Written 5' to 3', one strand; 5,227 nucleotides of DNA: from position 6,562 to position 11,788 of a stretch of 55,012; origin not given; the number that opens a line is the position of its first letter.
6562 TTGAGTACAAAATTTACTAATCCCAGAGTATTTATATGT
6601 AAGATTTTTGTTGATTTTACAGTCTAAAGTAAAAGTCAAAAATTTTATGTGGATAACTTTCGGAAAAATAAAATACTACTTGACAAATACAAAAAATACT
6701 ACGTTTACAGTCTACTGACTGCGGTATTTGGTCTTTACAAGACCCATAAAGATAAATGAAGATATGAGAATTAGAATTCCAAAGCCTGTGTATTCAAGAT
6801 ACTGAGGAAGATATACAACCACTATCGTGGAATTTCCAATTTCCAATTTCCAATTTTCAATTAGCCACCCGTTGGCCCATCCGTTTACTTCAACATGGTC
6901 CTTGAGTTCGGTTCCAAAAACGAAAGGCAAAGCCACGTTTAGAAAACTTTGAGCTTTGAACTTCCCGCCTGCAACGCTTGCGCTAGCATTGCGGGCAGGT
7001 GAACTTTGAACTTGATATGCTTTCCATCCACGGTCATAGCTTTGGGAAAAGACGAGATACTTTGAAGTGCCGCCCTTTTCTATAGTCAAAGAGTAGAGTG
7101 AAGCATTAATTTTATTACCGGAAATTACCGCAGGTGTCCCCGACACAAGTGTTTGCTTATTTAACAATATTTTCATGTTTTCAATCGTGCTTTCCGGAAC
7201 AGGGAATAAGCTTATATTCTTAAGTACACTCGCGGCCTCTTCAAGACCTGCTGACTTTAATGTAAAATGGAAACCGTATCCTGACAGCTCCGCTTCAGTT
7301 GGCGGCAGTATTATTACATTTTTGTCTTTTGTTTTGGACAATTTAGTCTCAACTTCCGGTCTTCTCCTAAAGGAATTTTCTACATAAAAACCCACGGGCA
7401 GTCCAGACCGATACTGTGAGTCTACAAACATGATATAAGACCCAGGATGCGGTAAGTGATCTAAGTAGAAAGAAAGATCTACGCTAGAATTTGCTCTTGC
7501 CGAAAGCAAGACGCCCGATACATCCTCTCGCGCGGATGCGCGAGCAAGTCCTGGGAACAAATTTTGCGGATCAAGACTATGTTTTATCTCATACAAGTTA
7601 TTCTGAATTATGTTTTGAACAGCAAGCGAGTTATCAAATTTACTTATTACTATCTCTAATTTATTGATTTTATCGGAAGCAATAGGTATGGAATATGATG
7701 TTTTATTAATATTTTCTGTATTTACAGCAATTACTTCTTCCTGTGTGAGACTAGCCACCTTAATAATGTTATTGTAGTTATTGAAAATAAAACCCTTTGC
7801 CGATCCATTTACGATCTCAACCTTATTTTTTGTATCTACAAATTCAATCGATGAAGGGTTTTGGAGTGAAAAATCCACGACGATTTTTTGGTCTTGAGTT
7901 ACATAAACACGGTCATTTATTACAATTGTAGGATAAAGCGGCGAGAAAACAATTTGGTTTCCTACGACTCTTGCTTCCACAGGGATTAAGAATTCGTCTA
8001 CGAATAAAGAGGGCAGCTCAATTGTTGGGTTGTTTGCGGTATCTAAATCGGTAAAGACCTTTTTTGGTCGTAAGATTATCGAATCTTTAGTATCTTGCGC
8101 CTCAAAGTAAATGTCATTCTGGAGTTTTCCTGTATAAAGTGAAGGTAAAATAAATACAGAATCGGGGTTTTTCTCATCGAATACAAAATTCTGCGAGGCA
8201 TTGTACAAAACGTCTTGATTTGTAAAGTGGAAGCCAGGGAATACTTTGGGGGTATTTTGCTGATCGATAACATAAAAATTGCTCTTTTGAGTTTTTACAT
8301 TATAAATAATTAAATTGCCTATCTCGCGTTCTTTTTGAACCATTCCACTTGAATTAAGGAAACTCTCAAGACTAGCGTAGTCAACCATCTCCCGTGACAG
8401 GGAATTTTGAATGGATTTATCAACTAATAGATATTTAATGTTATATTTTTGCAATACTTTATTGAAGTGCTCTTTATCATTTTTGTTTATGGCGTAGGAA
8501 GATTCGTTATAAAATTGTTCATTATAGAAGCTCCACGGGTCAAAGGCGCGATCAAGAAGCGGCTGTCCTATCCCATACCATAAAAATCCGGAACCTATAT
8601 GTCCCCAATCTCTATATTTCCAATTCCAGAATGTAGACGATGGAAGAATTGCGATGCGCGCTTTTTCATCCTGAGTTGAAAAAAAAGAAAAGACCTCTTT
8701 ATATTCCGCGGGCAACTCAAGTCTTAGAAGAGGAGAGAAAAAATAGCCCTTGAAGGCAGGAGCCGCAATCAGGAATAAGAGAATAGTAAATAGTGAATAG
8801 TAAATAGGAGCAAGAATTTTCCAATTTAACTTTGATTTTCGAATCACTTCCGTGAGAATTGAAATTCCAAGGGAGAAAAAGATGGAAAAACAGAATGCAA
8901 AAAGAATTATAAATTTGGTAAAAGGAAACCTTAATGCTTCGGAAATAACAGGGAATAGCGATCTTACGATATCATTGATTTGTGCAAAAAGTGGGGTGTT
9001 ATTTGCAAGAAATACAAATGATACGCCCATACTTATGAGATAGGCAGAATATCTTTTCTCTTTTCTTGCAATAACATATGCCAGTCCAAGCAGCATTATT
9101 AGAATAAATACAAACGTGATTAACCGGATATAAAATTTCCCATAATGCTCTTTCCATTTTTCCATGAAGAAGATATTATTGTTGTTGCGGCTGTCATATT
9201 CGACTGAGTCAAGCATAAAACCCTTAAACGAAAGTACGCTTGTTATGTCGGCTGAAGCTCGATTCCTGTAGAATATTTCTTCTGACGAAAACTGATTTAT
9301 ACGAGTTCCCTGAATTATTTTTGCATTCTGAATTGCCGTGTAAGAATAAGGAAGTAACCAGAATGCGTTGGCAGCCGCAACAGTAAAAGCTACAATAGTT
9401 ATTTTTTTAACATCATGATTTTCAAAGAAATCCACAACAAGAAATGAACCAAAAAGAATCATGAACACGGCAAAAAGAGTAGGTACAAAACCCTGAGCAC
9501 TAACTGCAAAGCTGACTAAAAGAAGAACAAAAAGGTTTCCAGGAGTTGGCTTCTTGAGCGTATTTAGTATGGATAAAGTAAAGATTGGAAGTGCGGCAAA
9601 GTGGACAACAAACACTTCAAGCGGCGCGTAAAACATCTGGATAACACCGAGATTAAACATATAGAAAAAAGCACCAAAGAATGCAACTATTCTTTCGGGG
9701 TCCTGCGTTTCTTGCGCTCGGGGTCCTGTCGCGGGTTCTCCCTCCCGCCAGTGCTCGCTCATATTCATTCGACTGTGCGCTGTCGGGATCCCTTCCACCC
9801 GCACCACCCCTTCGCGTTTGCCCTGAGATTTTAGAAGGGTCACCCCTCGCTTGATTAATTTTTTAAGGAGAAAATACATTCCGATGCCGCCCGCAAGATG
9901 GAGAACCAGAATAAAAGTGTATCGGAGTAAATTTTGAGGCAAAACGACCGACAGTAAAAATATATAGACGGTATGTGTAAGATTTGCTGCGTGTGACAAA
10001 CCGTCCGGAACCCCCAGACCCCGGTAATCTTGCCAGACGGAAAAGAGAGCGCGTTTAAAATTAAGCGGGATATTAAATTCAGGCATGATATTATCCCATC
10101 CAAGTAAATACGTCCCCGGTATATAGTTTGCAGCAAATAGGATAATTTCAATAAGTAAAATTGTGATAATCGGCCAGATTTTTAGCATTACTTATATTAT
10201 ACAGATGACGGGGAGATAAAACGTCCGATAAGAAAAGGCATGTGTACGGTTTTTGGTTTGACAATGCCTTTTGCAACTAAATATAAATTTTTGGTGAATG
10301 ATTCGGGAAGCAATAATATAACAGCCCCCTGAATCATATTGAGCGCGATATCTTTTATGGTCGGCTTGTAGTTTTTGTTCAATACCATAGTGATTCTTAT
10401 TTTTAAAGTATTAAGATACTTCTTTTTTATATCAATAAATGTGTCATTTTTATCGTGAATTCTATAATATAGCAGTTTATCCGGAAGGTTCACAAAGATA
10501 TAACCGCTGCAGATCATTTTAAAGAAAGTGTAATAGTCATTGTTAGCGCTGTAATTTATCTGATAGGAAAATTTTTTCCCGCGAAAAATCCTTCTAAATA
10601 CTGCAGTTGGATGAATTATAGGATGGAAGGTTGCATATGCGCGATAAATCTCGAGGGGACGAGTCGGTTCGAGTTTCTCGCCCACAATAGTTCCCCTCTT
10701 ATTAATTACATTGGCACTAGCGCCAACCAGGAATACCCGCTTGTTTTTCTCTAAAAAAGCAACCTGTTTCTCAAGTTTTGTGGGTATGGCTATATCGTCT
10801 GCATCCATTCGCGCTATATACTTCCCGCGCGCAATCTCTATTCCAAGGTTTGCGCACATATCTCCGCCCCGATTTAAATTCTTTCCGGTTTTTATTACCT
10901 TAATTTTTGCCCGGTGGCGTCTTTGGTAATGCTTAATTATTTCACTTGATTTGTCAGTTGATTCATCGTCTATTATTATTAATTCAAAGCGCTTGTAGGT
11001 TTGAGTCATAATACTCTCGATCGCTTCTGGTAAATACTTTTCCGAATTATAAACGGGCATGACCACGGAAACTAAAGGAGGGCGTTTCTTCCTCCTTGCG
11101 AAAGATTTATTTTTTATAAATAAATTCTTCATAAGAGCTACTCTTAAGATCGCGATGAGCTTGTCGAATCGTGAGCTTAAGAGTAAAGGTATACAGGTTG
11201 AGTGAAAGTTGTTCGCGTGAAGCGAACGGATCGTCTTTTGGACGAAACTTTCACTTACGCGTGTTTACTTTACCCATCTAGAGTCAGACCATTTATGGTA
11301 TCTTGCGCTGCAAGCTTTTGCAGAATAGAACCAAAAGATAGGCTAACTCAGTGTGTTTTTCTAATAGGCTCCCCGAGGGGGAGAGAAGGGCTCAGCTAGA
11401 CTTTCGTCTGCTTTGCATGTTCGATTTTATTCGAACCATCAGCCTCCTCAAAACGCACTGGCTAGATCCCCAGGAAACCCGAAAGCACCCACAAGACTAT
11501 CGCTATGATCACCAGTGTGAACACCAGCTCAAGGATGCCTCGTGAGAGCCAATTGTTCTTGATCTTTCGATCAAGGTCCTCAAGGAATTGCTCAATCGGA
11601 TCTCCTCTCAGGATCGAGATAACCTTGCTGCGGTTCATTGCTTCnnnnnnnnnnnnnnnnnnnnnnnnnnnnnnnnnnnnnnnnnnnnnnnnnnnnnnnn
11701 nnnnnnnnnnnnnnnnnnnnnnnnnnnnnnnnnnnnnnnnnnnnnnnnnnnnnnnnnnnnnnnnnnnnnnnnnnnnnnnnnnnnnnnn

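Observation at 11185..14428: GC-rich ~3.2-kb island (SPFH/prohibitin, an N-anchored secreted protein and three mini ORFs) bounded by a 12-bp inverted repeat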

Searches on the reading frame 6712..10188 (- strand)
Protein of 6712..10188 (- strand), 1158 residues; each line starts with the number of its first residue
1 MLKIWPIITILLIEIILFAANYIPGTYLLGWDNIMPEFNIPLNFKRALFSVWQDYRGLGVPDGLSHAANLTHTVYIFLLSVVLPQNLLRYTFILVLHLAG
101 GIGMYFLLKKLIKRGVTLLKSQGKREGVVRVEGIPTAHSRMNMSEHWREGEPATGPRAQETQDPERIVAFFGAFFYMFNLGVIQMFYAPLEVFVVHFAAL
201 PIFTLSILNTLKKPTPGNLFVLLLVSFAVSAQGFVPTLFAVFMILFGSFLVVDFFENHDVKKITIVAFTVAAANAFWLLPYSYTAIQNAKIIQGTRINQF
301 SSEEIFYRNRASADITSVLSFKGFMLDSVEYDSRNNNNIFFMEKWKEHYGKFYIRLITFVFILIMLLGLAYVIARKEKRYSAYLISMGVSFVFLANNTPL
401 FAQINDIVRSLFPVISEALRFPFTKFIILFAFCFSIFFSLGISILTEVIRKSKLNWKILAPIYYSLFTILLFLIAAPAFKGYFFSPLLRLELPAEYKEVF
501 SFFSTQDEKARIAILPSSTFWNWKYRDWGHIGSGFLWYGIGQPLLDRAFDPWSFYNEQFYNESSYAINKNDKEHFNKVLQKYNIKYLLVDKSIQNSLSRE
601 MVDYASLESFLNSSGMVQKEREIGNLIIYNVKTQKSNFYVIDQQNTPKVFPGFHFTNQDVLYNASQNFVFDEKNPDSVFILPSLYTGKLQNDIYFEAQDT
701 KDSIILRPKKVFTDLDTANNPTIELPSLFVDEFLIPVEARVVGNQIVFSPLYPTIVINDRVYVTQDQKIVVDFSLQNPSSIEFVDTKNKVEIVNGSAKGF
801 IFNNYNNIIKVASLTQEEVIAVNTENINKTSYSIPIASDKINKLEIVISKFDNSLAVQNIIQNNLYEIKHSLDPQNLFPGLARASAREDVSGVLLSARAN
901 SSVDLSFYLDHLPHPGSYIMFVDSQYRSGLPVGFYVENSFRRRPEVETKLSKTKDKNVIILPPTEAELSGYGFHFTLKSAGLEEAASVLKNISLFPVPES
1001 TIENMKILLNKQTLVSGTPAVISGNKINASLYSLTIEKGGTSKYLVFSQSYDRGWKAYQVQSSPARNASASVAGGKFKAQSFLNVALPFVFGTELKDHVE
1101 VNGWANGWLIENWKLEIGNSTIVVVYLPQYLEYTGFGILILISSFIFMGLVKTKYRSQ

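Call 6: search_protein_families(library=pfam, proteins=[window:6712-10188:-], max_evalue=0.1)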
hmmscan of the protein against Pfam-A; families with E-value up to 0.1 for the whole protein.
window:6712-10188:- (1158 aa): 0 families

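Call 24: find_related_loci(query=A1, collection=genome_contigs, flank=10000)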
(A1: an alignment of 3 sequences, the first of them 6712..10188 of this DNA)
Query A1 (1158 aa) in genome_contigs; peptide patterns used: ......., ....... (x = any residue, [..] = any of these).
90 stretches matched a pattern; 17 encode a relative of the query (tblastn E <= 1e-3); 17 distinct loci.
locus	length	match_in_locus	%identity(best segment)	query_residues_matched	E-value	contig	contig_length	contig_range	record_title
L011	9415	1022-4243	44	3-1158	0e+0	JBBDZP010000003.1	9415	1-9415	MAG: Candidatus Levyibacteriota bacterium isolate LejiaD_39_46 Lejia_D_10779_length_9415_cov_30, whole genome shotgun se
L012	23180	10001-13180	44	18-1148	0e+0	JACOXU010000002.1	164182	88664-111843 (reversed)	MAG: Candidatus Levyibacteriota bacterium isolate NC_groundwater_161_Ag_S-0.1um_37_19 S4_GD2017_2_S1_scaffold_107, whole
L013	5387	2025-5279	43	18-1140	0e+0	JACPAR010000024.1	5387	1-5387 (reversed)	MAG: Candidatus Levyibacteriota bacterium isolate NC_groundwater_236_Ag_S-0.2um_36_14 S5_GD2017_2_S2_scaffold_12174, who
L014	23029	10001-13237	44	7-1153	0e+0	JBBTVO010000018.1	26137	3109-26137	MAG: Patescibacteria group bacterium isolate H51-bin110_1 H51_bin110_1_000000000018, whole genome shotgun sequence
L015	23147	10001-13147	40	14-1138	0e+0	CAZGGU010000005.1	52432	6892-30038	MAG TPA_asm: uncultured Gammaproteobacteria bacterium isolate SRP292972_co1_102 genome assembly, contig: NODE_404_length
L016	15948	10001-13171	36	7-1156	0e+0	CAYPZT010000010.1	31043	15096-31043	MAG TPA_asm: uncultured Gammaproteobacteria bacterium isolate SRP329715_co1_181 genome assembly, contig: NODE_2018_lengt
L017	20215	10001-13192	39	8-1154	0e+0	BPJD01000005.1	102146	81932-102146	MAG: Patescibacteria group bacterium KatS3mg091 DNA, contig_4624, whole genome shotgun sequence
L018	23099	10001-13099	38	21-1135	0e+0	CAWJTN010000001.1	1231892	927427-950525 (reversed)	MAG: Candidatus Roizmanbacteria bacterium isolate MFD04408.bin.1.61 genome assembly, contig: contig_30883, whole genome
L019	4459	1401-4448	38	13-1111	0e+0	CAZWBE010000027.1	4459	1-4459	MAG TPA_asm: uncultured Gammaproteobacteria bacterium isolate binchicken_co40_4 genome assembly, contig: NODE_6724_lengt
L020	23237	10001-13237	37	6-1148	0e+0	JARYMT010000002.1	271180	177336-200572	MAG: Microgenomates group bacterium isolate A05DMB-I-39 NODE_2_length_271180_cov_5.458981, whole genome shotgun sequence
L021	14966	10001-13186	37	4-1147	0e+0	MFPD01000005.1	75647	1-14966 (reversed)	MAG: Candidatus Levybacteria bacterium RIFCSPLOWO2_02_FULL_37_18 rifcsplowo2_02_scaffold_1479, whole genome shotgun sequ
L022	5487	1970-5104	37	10-1132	0e+0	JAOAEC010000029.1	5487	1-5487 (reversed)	MAG: Patescibacteria group bacterium isolate SKW25 NODE_29_length_5487_cov_5.470240, whole genome shotgun sequence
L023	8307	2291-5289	41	18-1097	0e+0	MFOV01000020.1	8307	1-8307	MAG: Candidatus Levybacteria bacterium RIFCSPLOWO2_01_FULL_39_10 rifcsplowo2_01_scaffold_53501, whole genome shotgun seq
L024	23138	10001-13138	34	1-1138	0e+0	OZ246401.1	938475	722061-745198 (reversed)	MAG: uncultured Gammaproteobacteria bacterium isolate SRP278252_co2_763 genome assembly, chromosome: 1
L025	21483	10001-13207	41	7-1150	0e+0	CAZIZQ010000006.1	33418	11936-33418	MAG TPA_asm: uncultured Gammaproteobacteria bacterium isolate binchicken_co251_1011 genome assembly, contig: NODE_1814_l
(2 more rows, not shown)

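Call 40: search_solved_structures(query=A1, max_evalue=1)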
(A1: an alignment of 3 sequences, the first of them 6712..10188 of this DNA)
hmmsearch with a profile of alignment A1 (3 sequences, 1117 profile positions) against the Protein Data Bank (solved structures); distinct sequences matched with E-value up to 1: 6.
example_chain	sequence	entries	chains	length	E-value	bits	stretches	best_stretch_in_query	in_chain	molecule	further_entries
5z62_B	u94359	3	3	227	0.037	14.8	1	372-445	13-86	Cytochrome c oxidase subunit 2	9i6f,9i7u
8ugi_4B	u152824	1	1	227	0.49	11.1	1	373-444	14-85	Cytochrome c oxidase subunit 2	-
8zo8_C2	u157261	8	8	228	0.49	11.1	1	373-444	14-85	Cytochrome c oxidase subunit 2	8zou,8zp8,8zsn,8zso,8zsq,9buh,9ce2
8ugh_4B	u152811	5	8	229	0.5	11.1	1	373-444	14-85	Cytochrome c oxidase subunit 2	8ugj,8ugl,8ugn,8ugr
9w2z_B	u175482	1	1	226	0.5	11.1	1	373-444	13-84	Cytochrome c oxidase subunit 2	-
1occ_B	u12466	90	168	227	0.5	11.1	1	373-444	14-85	CYTOCHROME C OXIDASE | Cytochrome c oxidase polypeptide II | Cytochrome c oxidase subunit 2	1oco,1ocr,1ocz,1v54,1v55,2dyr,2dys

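Call 41: search_protein_families(library=ncbifam, proteins=[window:6712-10188:-], max_evalue=0.01)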
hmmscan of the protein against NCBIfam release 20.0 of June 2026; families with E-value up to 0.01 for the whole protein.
window:6712-10188:- (1158 aa): 0 families

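Call 47: search_protein_families(library=pfam, proteins=[L024:6626-8926:+, L015:6042-7619:+, L015:7704-8255:+, L012:5079-5999:+, L012:6222-6968:+, L014:6167-7114:+, L025:5023-6546:-, L025:4246-5022:-, L025:6799-7728:+, L025:8152-8937:+], max_evalue=0.01)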
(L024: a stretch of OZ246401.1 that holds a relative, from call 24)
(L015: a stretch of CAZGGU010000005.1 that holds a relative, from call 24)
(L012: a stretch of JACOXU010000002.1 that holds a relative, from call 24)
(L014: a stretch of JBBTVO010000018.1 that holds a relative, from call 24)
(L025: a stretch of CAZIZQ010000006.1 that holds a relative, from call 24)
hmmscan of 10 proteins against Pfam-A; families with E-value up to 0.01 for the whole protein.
L024:6626-8926:+ (766 aa): 0 families

L015:6042-7619:+ (525 aa): 0 families

L015:7704-8255:+ (183 aa): 0 families

L012:5079-5999:+ (306 aa): 0 families

L012:6222-6968:+ (248 aa): 0 families

L014:6167-7114:+ (315 aa): 1 family
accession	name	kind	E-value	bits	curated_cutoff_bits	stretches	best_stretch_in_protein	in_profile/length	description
PF20622.4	Big_15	-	0.0094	16.2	27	0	53-81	19-46/82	Bacterial Ig domain (Big_16)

L025:5023-6546:- (507 aa): 0 families

L025:4246-5022:- (258 aa): 0 families

L025:6799-7728:+ (309 aa): 0 families

L025:8152-8937:+ (261 aa): 0 families

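Call 69: find_homologous_proteins(query=L024:6827-8926:+, max_evalue=0.00001)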
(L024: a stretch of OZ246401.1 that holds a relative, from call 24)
Query L024:6827-8926:+: 8000 candidates shared short words with the query, none scored E <= 0.00001.

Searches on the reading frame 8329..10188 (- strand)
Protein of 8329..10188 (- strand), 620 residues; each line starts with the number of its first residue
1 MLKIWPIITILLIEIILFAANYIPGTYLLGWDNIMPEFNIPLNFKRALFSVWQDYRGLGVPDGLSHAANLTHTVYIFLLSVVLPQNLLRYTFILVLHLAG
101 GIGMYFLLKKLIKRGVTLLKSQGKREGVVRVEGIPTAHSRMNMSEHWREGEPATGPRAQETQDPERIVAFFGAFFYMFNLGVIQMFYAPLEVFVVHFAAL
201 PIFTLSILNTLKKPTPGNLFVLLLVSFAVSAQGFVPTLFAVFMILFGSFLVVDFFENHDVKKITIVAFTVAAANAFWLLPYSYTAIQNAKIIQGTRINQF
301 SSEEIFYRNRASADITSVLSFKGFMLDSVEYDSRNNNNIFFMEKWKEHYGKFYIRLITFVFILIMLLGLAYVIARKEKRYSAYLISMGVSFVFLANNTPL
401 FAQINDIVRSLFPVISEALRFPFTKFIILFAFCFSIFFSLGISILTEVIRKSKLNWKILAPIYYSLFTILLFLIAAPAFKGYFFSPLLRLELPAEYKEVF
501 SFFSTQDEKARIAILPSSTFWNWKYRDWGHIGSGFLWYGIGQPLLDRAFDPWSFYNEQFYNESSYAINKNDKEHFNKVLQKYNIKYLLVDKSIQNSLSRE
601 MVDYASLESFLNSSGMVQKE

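Call 100: predict_structure(protein=window:8329-10188:-)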
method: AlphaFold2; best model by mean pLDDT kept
length: 620 residues; sequences in the alignment: 1
mean_pLDDT: 41.1   pTM: 0.25
mean pLDDT of the five models: 41.1, 39.5, 37.3, 34.8, 34.5
residues with pLDDT >= 90: 0; 70-90: 0; 50-70: 59; < 50: 561
segments of 3 or more residues with pLDDT < 50: 1-98, 123-143, 149-151, 156-161, 163-166, 172-366, 369-437, 464-466, 468-576, 578-620
pLDDT, mean of each block of 10 residues (from residue 1): 37 38 38 40 44 42 38 39 39 47 58 61 47 40 45 47 48 46 41 39 40 40 41 41 45 46 41 42 35 33 38 32 31 35 39 45 48 45 41 37 39 37 43 47 55 58 48 42 34 36 35 32 33 36 33 28 34 47 40 38 42 37
secondary structure, 60 per line:
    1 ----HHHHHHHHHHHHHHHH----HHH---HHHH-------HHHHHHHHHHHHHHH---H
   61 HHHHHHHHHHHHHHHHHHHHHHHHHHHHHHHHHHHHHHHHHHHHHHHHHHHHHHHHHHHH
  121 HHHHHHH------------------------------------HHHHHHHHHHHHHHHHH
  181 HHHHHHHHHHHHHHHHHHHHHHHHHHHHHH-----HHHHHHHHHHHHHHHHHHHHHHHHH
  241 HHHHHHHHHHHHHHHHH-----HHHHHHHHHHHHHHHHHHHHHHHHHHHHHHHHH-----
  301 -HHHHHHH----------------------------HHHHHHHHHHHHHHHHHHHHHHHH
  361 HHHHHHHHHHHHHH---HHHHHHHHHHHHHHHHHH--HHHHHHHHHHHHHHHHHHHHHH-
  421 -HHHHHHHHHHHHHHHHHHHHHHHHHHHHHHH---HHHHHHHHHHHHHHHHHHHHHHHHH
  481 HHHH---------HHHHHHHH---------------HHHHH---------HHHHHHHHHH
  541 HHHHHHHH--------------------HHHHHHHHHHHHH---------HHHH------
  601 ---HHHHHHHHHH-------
elements in order: H5-20 H31-34 H42-56 H60-127 H164-210 H216-257 H263-295 H302-308 H337-374 H378-395 H398-419 H422-452 H456-484 H494-501 H517-521 H531-548 H569-581 H591-594 H604-613

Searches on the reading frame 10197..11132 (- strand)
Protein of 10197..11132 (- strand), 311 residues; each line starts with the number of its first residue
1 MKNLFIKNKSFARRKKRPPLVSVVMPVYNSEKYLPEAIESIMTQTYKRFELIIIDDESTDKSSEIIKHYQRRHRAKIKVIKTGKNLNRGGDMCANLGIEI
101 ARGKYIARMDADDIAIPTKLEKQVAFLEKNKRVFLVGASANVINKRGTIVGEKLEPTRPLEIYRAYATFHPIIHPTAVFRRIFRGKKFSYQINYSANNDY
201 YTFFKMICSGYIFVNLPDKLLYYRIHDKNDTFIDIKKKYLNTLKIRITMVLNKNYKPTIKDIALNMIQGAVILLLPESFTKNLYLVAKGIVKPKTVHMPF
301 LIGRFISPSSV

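Call 6: search_protein_families(library=pfam, proteins=[window:10197-11132:-], max_evalue=0.1)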
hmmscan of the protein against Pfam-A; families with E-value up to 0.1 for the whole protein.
window:10197-11132:- (311 aa): 5 families
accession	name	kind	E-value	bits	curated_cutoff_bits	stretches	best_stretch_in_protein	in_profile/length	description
PF00535.33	Glycos_transf_2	-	2.7e-33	115.7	23.3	1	22-181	1-161/168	Glycosyl transferase family 2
PF13641.12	Glyco_tranf_2_3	-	7.1e-14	52.8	27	1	18-168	1-146/230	Glycosyltransferase like family 2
PF10111.15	Glyco_tranf_2_2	-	2.5e-11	44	27.3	1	22-127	1-106/276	Glycosyltransferase like family 2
PF13704.12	Glyco_tranf_2_4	-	0.00092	20.1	27.5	1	29-115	2-84/98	Glycosyl transferase family 2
PF03214.19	RGP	-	0.022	14.4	23.8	1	44-119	26-105/342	Reversibly glycosylated polypeptide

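Call 41: search_protein_families(library=ncbifam, proteins=[window:10197-11132:-], max_evalue=0.01)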
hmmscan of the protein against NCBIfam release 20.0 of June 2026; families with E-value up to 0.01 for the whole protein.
window:10197-11132:- (311 aa): 25 families
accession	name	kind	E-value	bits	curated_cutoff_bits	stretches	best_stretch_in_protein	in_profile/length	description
NF053739.1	GlytfEpsEBac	equivalog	8.7e-39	133.1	450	1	19-245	1-222/265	glycosyltransferase EpsE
NF047683.1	TeichurnBiosyTuaG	equivalog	1.5e-30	106.6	400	1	17-229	4-209/252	teichuronic acid biosynthesis protein TuaG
NF007482.0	PRK10073.1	equivalog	2.1e-26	92.7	423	1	18-129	5-112/334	glycosyltransferase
TIGR03937.1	PgaC_IcaA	equivalog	1.8e-18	66.7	422.3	1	11-151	37-173/407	poly-beta-1,6-N-acetyl-D-glucosamine synthase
NF007453.0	PRK10018.1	equivalog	5.5e-17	62.3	382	1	17-208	4-191/280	colanic acid biosynthesis glycosyltransferase WcaA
TIGR04017.1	WcaA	equivalog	7.7e-17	61.8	495.75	1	18-208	4-190/279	colanic acid biosynthesis glycosyltransferase WcaA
NF050050.1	ProtGlycPglI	equivalog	9.1e-17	61.4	500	1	19-147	2-125/306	GalNAc(5)-diNAcBac-PP-undecaprenol beta-1,3-glucosyltransferase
TIGR03111.1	glyc2_xrt_Gpos1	hypoth_equivalog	1.3e-14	53.9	363.95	1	15-135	45-164/439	TIGR03111 family XrtG-associated glycosyltransferase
NF041875.1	EPS_EpsD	equivalog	2.3e-14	53.6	370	1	21-138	1-115/325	exopolysaccharide biosynthesis glycosyltransferase EpsD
NF038302.1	EPS_HpsE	equivalog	7e-14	51.5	300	1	21-134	3-118/307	hormogonium polysaccharide biosynthesis glycosyltransferase HpsE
NF041394.1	GtaseAglG_Halo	equivalog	5.4e-13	48.9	440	1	21-137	3-117/304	glucosyl-dolichyl phosphate glucuronosyltransferase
TIGR03965.1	mycofact_glyco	equivalog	1.1e-11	44.3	280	1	15-150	70-201/467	mycofactocin biosynthesis glycosyltransferase MftF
NF007986.1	PRK10714.1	equivalog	7.3e-11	41.6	529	1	21-130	8-118/316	undecaprenyl-phosphate 4-deoxy-4-formamido-L-arabinose transferase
TIGR04283.1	glyco_like_mftF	equivalog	4.1e-10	39.6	182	1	21-125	1-94/221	TIGR04283 family arsenosugar biosynthesis glycosyltransferase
TIGR03469.1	HpnB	hypoth_equivalog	4.4e-10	39.1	379.25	1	13-133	38-166/386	hopene-associated glycosyltransferase HpnB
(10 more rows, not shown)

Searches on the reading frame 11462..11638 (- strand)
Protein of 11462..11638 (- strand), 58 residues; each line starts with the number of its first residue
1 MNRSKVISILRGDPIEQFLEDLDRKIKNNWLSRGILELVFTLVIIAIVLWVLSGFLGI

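Call 6: search_protein_families(library=pfam, proteins=[window:11462-11638:-], max_evalue=0.1)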
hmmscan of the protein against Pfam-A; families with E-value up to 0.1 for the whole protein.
window:11462-11638:- (58 aa): 0 families

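Call 7: search_protein_families(library=phrogs, proteins=[window:11462-11638:-], max_evalue=0.1)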
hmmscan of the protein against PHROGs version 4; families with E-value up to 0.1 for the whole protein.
window:11462-11638:- (58 aa): 0 families

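Call 76: search_protein_families(library=padloc, proteins=[window:11462-11638:-], max_evalue=0.01)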
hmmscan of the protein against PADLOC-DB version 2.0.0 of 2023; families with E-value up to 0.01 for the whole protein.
window:11462-11638:- (58 aa): 0 families
